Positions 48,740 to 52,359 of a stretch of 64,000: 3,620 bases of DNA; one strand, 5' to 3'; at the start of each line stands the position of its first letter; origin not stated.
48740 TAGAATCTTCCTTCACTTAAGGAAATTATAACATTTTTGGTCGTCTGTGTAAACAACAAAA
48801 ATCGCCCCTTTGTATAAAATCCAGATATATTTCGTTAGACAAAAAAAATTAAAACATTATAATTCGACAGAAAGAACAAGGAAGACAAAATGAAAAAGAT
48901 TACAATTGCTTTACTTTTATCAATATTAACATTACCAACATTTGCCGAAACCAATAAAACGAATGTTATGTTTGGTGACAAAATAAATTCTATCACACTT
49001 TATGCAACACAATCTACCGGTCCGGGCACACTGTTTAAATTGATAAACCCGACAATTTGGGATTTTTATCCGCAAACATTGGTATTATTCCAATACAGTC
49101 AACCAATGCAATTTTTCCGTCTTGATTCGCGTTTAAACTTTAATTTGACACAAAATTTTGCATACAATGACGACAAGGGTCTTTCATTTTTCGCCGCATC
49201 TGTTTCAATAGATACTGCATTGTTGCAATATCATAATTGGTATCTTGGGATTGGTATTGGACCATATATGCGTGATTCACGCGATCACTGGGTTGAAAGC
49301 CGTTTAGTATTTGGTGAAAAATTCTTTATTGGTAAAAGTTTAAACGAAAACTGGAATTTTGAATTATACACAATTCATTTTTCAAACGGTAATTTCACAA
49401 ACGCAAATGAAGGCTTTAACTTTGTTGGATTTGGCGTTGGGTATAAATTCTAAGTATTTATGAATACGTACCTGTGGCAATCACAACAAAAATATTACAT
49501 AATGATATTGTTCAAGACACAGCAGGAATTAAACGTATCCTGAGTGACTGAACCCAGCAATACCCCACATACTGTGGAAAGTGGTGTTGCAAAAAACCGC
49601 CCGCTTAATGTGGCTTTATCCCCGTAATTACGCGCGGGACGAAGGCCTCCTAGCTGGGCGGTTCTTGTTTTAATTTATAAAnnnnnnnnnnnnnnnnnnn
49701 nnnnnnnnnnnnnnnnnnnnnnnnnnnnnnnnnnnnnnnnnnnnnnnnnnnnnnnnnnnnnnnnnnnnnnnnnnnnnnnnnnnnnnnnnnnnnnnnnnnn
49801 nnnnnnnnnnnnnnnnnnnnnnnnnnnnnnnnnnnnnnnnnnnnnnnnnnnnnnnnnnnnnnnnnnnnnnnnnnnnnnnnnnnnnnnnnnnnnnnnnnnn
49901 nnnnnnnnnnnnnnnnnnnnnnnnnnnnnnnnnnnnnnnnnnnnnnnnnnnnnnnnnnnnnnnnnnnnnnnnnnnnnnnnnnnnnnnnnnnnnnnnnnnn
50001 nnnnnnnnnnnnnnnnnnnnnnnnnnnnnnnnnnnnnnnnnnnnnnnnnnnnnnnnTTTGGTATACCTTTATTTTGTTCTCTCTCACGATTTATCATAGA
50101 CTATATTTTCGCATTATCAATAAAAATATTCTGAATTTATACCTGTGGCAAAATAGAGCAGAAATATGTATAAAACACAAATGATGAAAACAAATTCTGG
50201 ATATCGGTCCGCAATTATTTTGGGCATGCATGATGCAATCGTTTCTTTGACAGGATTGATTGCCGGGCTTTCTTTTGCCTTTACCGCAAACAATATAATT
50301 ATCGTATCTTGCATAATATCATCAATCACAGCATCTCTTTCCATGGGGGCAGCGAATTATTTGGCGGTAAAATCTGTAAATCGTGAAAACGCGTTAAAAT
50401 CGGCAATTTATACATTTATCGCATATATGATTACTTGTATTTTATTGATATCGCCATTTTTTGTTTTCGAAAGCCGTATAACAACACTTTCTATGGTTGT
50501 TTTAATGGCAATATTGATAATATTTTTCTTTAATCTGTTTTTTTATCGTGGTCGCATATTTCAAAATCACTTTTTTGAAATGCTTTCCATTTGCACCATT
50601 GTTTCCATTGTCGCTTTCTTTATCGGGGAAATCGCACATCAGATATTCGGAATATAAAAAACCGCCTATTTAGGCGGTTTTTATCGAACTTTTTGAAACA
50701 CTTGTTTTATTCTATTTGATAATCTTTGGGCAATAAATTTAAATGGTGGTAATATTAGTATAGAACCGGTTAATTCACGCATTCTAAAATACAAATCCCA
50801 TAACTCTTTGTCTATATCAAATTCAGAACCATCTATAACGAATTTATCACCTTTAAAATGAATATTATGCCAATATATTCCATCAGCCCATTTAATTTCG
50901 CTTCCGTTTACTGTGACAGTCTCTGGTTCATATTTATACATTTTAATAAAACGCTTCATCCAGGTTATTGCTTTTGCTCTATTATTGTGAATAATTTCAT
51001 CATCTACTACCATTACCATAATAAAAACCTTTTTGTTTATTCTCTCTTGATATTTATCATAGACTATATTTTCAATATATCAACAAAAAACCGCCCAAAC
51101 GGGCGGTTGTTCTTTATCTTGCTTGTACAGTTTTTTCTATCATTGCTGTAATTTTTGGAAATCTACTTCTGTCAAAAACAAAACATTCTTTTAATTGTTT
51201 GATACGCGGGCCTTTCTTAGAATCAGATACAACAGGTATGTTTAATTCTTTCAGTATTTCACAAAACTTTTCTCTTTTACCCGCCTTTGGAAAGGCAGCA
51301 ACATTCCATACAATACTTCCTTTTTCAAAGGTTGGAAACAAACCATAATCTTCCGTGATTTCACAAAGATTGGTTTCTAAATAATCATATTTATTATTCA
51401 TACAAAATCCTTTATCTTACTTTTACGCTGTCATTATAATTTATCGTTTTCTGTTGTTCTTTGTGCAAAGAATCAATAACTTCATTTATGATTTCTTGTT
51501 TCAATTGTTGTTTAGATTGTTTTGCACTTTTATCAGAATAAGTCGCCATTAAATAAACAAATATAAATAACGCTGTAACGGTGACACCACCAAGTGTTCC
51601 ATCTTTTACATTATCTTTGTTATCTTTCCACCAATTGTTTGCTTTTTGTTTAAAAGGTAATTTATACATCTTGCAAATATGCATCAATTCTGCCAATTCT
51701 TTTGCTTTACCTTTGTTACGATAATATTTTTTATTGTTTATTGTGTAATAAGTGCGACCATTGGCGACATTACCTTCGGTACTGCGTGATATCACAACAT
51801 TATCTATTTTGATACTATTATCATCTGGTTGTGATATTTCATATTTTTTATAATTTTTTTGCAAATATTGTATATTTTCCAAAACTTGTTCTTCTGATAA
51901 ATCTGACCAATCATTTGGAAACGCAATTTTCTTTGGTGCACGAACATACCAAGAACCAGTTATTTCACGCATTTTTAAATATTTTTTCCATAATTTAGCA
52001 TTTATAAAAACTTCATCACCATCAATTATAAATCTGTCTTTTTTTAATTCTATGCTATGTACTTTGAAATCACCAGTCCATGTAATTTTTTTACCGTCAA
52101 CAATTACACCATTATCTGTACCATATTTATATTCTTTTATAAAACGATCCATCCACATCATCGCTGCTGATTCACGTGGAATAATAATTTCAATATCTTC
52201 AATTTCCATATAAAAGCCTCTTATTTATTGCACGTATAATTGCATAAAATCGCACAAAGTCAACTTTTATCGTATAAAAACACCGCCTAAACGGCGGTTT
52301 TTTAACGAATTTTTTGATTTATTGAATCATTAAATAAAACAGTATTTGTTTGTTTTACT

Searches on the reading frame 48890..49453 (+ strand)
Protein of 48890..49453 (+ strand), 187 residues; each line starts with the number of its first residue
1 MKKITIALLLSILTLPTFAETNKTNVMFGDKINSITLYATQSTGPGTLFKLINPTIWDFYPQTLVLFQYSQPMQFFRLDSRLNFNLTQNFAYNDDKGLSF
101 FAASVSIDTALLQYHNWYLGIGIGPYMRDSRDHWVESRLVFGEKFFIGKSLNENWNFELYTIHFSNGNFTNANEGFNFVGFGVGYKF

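Call 3: search_protein_families(library=pfam, proteins=[window:48890-49453:+], max_evalue=1)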
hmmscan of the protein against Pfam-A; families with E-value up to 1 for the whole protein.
window:48890-49453:+ (187 aa): 1 family
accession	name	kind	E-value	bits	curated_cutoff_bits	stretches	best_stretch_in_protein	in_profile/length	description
PF09411.16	PagL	-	6.1e-12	46.3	23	1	80-186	24-136/136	Lipid A 3-O-deacylase (PagL)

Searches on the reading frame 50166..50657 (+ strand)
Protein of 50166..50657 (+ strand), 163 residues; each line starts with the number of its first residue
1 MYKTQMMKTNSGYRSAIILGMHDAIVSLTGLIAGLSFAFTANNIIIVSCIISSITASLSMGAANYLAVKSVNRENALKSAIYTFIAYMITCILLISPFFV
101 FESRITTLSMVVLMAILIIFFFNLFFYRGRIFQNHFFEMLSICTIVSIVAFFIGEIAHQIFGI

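Call 17: search_protein_families(library=pfam, proteins=[window:50166-50657:+], max_evalue=0.01)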
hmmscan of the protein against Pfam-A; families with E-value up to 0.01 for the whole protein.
window:50166-50657:+ (163 aa): 1 family
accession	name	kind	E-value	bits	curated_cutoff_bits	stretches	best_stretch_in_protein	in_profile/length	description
PF01988.24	VIT1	-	5.1e-12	46.5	28.1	2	15-71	2-59/214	VIT family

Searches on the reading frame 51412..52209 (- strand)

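Call 17: search_protein_families(library=pfam, proteins=[window:51412-52209:-], max_evalue=0.01)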
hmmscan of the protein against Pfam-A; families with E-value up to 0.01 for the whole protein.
window:51412-52209:- (265 aa): 0 families

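Call 76: search_protein_families(library=ncbifam, proteins=[window:51412-52209:-], max_evalue=0.1)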
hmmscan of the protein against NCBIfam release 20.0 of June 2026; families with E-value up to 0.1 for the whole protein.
window:51412-52209:- (265 aa): 1 family
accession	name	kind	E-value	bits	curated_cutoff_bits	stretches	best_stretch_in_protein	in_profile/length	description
NF001592.0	PRK00394.1-1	equivalog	0.018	14.5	270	1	105-162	71-128/194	TATA-box-binding protein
